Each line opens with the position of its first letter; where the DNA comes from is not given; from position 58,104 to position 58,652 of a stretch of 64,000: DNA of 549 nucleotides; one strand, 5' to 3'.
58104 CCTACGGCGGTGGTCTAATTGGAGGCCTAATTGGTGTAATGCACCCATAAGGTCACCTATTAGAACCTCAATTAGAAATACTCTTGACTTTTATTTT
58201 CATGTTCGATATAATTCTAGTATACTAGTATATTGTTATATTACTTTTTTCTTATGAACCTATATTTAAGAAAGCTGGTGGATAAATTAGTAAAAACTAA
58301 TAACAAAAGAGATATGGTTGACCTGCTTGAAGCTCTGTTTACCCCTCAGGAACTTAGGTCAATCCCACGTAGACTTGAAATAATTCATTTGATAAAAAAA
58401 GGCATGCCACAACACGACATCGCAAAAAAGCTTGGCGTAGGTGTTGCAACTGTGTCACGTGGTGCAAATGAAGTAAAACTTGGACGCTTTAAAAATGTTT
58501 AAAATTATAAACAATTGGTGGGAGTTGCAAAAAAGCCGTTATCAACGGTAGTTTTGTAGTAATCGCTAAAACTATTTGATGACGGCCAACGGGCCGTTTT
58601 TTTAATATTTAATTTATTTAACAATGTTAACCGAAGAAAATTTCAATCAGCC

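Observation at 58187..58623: Two-layer trp control: TrpR-like repressor with CTAG-N4-CTAG operator plus a Trp-Trp leader-peptide attenuator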

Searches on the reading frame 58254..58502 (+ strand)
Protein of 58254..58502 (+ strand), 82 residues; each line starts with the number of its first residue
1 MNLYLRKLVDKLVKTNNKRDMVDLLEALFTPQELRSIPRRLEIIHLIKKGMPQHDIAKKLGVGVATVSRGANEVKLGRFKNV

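Call 6: search_protein_families(library=pfam, proteins=[window:58254-58499:+])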
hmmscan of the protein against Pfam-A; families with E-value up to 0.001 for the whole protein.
window:58254-58499:+ (82 aa): 4 families
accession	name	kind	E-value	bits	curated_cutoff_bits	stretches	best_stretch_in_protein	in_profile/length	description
PF01371.25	Trp_repressor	-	9.9e-19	67.6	27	1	5-77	3-76/88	Trp repressor protein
PF13384.12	HTH_23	-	5.4e-07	29.7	24.6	1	36-69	3-36/50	Homeodomain-like domain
PF02796.21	HTH_7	-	0.00018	22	23.8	1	42-68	13-39/45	Helix-turn-helix domain of resolvase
PF13936.12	HTH_38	-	0.00074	19.7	27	0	40-69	10-39/44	Helix-turn-helix domain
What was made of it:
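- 58254..58502 (+): trpR: 82-aa TrpR-family repressor with no Trp residues. PF01371 67.6 bits (call 6).
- Checked: 58254-58502, PF01371 E=1e-18 (call 6).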

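Call 9: find_encoding_contigs(protein=window:58254-58502:+, flank=3000, max_places=6)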
Protein window:58254-58502:+ (82 aa): 5 contigs read that carry it; 4 places shown.
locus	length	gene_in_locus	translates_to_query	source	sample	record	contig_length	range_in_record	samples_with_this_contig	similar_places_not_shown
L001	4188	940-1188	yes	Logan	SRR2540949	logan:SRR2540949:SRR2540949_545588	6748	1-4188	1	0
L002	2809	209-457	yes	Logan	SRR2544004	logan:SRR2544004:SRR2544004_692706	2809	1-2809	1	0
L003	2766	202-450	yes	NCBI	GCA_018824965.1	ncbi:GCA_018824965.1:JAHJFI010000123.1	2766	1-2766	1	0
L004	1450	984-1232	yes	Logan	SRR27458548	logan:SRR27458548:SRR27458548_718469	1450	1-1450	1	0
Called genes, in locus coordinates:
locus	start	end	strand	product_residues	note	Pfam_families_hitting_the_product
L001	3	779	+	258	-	?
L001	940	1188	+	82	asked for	PF01371:Trp_repressor, PF13384:HTH_23 (weak)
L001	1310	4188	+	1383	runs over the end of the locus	PF00425:Chorismate_bind, PF00117:GATase, PF00591:Glycos_transf_3, PF00218:IGPS, PF00697:PRAI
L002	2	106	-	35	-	?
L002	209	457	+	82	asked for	PF01371:Trp_repressor, PF13384:HTH_23 (weak)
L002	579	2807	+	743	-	?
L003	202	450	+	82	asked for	PF01371:Trp_repressor, PF13384:HTH_23 (weak)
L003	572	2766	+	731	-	PF00425:Chorismate_bind, PF00117:GATase, PF00591:Glycos_transf_3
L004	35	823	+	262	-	PF05013:FGase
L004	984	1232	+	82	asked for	PF01371:Trp_repressor, PF13384:HTH_23 (weak)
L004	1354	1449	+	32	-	?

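Call 11: find_homologous_proteins(query=window:58254-58499:+, max_evalue=0.00001)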
Query window:58254-58499:+ (82 aa): 17 proteins with E <= 0.00001 among 17 candidates.
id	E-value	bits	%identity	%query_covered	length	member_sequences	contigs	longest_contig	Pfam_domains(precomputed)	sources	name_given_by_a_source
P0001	4.8e-45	168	100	100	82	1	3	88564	PF01371.26,PF13384.13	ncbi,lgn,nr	ncbi:trp operon repressor [Patescibacteria group bacterium]|nr:trp operon repressor [Patescibacteria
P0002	1.4e-41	157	94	100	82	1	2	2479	PF01371.26,PF13384.13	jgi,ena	-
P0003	1.8e-20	90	56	96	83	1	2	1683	PF01371.26,PF13384.13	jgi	-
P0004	2.5e-20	90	56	96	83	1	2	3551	PF01371.26,PF13384.13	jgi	-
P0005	5.4e-20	89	56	96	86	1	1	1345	PF01371.26,PF13384.13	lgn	-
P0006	8.3e-20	88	56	95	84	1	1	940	PF01371.26,PF13384.13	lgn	-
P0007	1.6e-18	84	57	84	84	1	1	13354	PF01371.26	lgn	-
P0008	1.4e-16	78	53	91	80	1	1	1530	PF01371.26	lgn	-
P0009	1.9e-16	78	51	95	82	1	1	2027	PF01371.26,PF13384.13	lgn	-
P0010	3.4e-16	77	51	93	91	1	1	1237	PF01371.26,PF13384.13,PF13936.13,PF13518.13,PF08281.19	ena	-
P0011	8.5e-16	75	54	93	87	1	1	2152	PF01371.26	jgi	jgi:TrpR family trp operon transcriptional repressor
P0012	1.6e-14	71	55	87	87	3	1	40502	PF01371.26,PF13384.13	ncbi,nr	ncbi:helix-turn-helix domain-containing protein [bacterium]|nr:helix-turn-helix domain-containing pr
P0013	1.6e-14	71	62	73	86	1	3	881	PF01371.26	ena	-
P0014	2.3e-14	71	60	73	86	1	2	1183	PF01371.26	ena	-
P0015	2.6e-14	71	51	96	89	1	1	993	PF01371.26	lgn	-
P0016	2.9e-13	67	49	91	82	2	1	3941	PF01371.26,PF13384.13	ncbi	-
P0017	7.8e-11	60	46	93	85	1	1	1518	PF01371.26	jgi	jgi:TrpR family trp operon transcriptional repressor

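Call 13: find_related_loci(query=A1, collection=genome_contigs, flank=5000)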
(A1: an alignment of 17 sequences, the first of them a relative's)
Query A1 (82 aa) in genome_contigs; peptide patterns used: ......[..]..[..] (x = any residue, [..] = any of these).
198 stretches matched a pattern; 181 encode a relative of the query (tblastn E <= 1e-3); the best 80 are kept; 80 distinct loci.
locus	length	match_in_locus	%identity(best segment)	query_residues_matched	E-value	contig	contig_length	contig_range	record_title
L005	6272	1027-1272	59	1-82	3e-30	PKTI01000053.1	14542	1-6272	MAG: Candidatus Parcubacteria bacterium isolate BM519 sc_2458, whole genome shotgun sequence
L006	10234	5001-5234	56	5-82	3e-28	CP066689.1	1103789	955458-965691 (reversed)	MAG: Candidatus Roizmanbacteria bacterium isolate NC_groundwater_538_Ag_S-0.1um_35_236 chromosome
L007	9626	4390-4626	54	4-82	4e-27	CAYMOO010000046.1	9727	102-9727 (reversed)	MAG TPA_asm: uncultured Gammaproteobacteria bacterium isolate SRP278252_co2_62 genome assembly, contig: NODE_14799_lengt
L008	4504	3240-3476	51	4-82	8e-26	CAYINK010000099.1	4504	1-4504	MAG TPA_asm: uncultured Gammaproteobacteria bacterium isolate ERP119705_co25_345 genome assembly, contig: NODE_27538_len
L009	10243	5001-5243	54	2-82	1e-25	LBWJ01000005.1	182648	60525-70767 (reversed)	MAG: Candidatus Peregrinibacteria bacterium GW2011_GWC2_39_14 UT33_C0005, whole genome shotgun sequence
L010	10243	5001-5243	54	2-82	2e-25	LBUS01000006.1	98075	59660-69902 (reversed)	MAG: Candidatus Peregrinibacteria bacterium GW2011_GWF2_38_29 US89_C0006, whole genome shotgun sequence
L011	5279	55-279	53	8-82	2e-25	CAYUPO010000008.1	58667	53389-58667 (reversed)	MAG TPA_asm: uncultured Gammaproteobacteria bacterium isolate SRP286056_co1_297 genome assembly, contig: NODE_489_length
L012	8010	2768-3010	56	2-82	4e-25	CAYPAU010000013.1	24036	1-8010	MAG TPA_asm: uncultured Gammaproteobacteria bacterium isolate SRP269290_co3_1059 genome assembly, contig: NODE_2002_leng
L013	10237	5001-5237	49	4-82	7e-25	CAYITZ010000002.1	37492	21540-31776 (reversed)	MAG TPA_asm: uncultured Gammaproteobacteria bacterium isolate ERP119705_co4_438 genome assembly, contig: NODE_801_length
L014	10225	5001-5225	57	8-82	8e-25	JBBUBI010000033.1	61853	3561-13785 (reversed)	MAG: Patescibacteria group bacterium isolate H52-bin033_1 H52_bin033_1_000000000033, whole genome shotgun sequence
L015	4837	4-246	54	2-82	1e-24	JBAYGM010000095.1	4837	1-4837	MAG: Candidatus Gracilibacteria bacterium isolate SO_2016_GW1_125 scaffold34206_OW334_2016, whole genome shotgun sequenc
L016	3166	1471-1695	52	8-82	1e-24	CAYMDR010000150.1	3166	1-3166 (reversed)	MAG TPA_asm: uncultured Candidatus Peribacteria bacterium isolate SRP278252_co2_54 genome assembly, contig: NODE_69338_l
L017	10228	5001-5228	50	4-79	2e-24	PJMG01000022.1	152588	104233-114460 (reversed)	MAG: Candidatus Levyibacteriota bacterium isolate Amazon_FNV_2010_10_8_1 contig_75_22851523_length_152588_multi_4_in_0_o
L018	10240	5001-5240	46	3-82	2e-24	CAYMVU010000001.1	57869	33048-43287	MAG TPA_asm: uncultured Gammaproteobacteria bacterium isolate SRP093185_co1_18 genome assembly, contig: NODE_198_length_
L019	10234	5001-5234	50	5-82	5e-24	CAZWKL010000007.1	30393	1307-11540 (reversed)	MAG TPA_asm: uncultured Pseudomonadales bacterium isolate binchicken_co173_42 genome assembly, contig: NODE_5144_length_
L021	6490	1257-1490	56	5-82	7e-24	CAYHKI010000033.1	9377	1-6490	MAG TPA_asm: uncultured Gammaproteobacteria bacterium isolate ERP119705_co13_618 genome assembly, contig: NODE_9178_leng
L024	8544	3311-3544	49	5-82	2e-23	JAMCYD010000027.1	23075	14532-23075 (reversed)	MAG: Patescibacteria group bacterium isolate FK_Sedi_B_Bin.369 NODE_7357_length_23075_cov_59.1201, whole genome shotgun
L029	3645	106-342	53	4-82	3e-23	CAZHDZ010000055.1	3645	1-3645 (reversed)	MAG TPA_asm: uncultured Gammaproteobacteria bacterium isolate SRP286056_co1_222 genome assembly, contig: NODE_40850_leng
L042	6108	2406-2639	47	5-82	2e-22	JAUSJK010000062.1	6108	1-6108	MAG: bacterium isolate E14_metabat.bin.3 E14_k141_147283, whole genome shotgun sequence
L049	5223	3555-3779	53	8-82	7e-22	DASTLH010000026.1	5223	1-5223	MAG TPA_asm: Patescibacteria group bacterium isolate SMAG_U2653 k141_434980, whole genome shotgun sequence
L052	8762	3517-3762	46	1-82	8e-22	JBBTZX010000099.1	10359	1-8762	MAG: Patescibacteria group bacterium isolate H14-bin027_1 H14_bin027_1_000000000099, whole genome shotgun sequence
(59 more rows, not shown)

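Call 31: search_protein_families(library=ncbifam, proteins=[window:58254-58499:+])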
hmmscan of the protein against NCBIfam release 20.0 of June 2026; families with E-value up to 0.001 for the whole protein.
window:58254-58499:+ (82 aa): 2 families
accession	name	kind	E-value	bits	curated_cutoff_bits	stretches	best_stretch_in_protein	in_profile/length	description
TIGR01321.1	TrpR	equivalog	9.2e-14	51.7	67.25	1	7-75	11-80/94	trp operon repressor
TIGR02531.1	yecD_yerC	hypoth_equivalog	5.8e-08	33.1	42.2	1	5-77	5-77/88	YerC/YecD family TrpR-related protein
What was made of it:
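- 58254..58502 (+): TIGR01321 51.7 bits, below its 67.25 cut-off (call 31).
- On TrpR repressor family (Pfam PF01371; NCBIfam TIGR01321): YerC/YecD TIGR02531 scores 33.1 against 42.2 (call 31).
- The protein scores below the NCBIfam TrpR equivalog cut-off: 51.7 against 67.25 bits (call 31). The protein scores below the TIGR01321 cut-off and also hits YerC/YecD weakly (call 31).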

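Call 32: search_solved_structures(query=window:58254-58499:+, max_evalue=1, show_alignments=3)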
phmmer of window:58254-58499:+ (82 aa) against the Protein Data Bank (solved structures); distinct sequences matched with E-value up to 1: 30.
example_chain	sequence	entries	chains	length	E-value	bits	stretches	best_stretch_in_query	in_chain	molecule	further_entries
1jhg_A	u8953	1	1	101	2.6e-07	34.2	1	9-76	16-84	TRP OPERON REPRESSOR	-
6st7_A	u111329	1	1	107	3.1e-07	33.9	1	9-76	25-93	Trp operon repressor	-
6st6_A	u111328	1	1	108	3.2e-07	33.9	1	9-76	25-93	Trp operon repressor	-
6f7f_B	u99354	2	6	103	3.8e-07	33.6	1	9-76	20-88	Trp operon repressor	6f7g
1rcs_A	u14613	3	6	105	4e-07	33.6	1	9-76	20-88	TRP REPRESSOR | HOLO TRP REPRESSOR | APO TRP REPRESSOR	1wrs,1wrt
1co0_A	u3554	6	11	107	4.2e-07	33.5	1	9-76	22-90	TRP OPERON REPRESSOR | TRP REPRESSOR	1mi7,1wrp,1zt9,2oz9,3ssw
1trr_A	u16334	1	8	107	4.3e-07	33.5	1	9-76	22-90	PROTEIN (TRP REPRESSOR)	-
3wrp_A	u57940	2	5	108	4.3e-07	33.5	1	9-76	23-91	TRP REPRESSOR | Trp operon repressor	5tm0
1tro_A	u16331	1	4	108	4.4e-07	33.4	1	9-76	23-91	PROTEIN (TRP REPRESSOR)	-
6ejw_A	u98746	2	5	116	5.1e-07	33.2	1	9-76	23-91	Trp operon repressor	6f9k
7os9_AA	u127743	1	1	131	5.4e-07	33.2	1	9-76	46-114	Trp operon repressor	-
6fal_A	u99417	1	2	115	9.2e-07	32.4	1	9-76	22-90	Trp operon repressor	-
6ejz_A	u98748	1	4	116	9.4e-07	32.4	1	9-76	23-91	Trp operon repressor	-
2xdi_A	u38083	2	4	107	1.6e-06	31.7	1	9-76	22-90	TRP OPERON REPRESSOR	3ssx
6eni_A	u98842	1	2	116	6.8e-06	29.7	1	9-76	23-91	Trp operon repressor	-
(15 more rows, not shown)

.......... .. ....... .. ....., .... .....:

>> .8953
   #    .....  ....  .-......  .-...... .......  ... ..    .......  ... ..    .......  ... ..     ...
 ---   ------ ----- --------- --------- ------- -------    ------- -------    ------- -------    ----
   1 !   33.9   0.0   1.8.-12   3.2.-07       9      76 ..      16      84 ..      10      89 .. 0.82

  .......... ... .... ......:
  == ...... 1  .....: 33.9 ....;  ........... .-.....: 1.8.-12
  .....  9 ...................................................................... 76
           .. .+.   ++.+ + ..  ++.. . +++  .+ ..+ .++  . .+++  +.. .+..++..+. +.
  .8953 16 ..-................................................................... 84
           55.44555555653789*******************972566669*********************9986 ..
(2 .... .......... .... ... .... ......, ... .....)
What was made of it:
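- On TrpR repressor family (Pfam PF01371; NCBIfam TIGR01321): The alignment to 1jhg and 1tro (call 32) places T30, R40, T66, R69 and G70 at these positions.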

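Call 36: find_encoding_contigs(protein=P0002, flank=2500, max_places=4)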
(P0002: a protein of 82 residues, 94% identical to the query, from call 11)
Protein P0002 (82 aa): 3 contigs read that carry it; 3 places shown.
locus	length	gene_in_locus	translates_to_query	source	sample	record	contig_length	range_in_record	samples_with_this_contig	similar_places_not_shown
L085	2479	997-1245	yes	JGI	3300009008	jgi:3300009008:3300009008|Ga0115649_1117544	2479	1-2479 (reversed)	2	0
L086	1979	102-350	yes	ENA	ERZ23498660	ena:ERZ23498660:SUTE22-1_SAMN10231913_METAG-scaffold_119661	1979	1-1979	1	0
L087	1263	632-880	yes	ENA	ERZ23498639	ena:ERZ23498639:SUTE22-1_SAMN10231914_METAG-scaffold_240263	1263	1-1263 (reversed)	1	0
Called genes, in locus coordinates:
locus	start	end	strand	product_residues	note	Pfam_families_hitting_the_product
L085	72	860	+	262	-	PF05013:FGase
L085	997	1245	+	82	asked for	PF01371:Trp_repressor, PF13384:HTH_23 (weak)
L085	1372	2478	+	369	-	?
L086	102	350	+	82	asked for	PF01371:Trp_repressor, PF13384:HTH_23 (weak)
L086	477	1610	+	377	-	-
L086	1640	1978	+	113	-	?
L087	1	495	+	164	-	?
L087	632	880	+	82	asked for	PF01371:Trp_repressor, PF13384:HTH_23 (weak)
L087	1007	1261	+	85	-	?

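Call 39: find_related_loci(query=window:58254-58499:+, collection=metagenome_contigs, flank=1500)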
Query window:58254-58499:+ (82 aa) in metagenome_contigs; peptide patterns used: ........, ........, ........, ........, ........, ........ (x = any residue, [..] = any of these).
361 stretches matched a pattern; 7 encode a relative of the query (tblastn E <= 1e-3); 7 distinct loci.
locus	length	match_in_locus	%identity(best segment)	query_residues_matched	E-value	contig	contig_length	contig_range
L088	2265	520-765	60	1-82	2e-30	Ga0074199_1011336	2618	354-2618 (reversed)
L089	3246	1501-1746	57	1-82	1e-28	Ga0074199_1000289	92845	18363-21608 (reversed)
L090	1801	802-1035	51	5-82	1e-27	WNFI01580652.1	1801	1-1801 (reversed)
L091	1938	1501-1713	54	7-77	5e-25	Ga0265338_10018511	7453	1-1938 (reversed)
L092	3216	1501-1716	47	8-79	7e-21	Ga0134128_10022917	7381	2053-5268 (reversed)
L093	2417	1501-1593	58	41-71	4e-8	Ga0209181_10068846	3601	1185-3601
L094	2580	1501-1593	58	41-71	4e-8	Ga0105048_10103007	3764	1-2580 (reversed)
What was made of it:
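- Tried and rejected: A metagenome scan returned only 7 loci, none alignable at nucleotide level (call 39).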

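Call 60: search_solved_structures(query=A1, max_evalue=0.001, show_alignments=1)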
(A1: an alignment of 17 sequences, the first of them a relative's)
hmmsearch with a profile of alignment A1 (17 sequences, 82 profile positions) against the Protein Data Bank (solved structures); distinct sequences matched with E-value up to 0.001: 22.
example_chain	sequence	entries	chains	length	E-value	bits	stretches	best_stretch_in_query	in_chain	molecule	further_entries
6f7f_B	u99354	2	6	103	2.4e-12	50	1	7-76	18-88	Trp operon repressor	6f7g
1rcs_A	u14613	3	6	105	2.6e-12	49.9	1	7-76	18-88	TRP REPRESSOR | HOLO TRP REPRESSOR | APO TRP REPRESSOR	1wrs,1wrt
1co0_A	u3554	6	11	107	2.7e-12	49.9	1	7-76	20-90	TRP OPERON REPRESSOR | TRP REPRESSOR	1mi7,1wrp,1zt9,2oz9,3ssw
3wrp_A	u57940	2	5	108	2.8e-12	49.8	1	7-76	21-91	TRP REPRESSOR | Trp operon repressor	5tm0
1tro_A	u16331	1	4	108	2.8e-12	49.8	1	7-76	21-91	PROTEIN (TRP REPRESSOR)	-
6ejw_A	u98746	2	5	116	3e-12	49.7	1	7-76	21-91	Trp operon repressor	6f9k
1trr_A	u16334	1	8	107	3.2e-12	49.6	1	8-76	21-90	PROTEIN (TRP REPRESSOR)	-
1jhg_A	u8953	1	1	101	3.4e-12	49.5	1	7-76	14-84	TRP OPERON REPRESSOR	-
6st7_A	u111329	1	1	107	4.1e-12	49.3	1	7-76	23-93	Trp operon repressor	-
6st6_A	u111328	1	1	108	4.3e-12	49.2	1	7-76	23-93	Trp operon repressor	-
7os9_AA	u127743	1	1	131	4.5e-12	49.1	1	7-76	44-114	Trp operon repressor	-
6fal_A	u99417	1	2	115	5.2e-12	48.9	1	7-76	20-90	Trp operon repressor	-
6ejz_A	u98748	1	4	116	5.4e-12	48.9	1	7-76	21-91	Trp operon repressor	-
2xdi_A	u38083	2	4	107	1.9e-11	47.1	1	7-76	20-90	TRP OPERON REPRESSOR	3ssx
3g1c_A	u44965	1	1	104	1.9e-11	47.1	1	3-77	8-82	The TrpR like protein from Eubacterium eligens ATCC 27750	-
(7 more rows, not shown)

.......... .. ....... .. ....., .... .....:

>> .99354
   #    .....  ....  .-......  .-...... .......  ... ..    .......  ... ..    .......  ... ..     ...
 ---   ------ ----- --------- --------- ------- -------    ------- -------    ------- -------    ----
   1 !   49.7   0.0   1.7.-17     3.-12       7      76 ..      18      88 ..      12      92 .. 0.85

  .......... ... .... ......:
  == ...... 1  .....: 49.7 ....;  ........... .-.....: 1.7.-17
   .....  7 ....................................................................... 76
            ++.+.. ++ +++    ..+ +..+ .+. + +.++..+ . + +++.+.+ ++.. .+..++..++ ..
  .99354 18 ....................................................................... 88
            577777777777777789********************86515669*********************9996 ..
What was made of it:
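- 58254..58502 (+): Best solved relatives are E. coli TrpR (calls 32, 60).
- A profile of 17 homologs hits E. coli TrpR at E=2e-12 (call 60). The family profile scores YerC-type structures nearly as well as E. coli TrpR, 2e-11 against 2e-12 (call 60).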
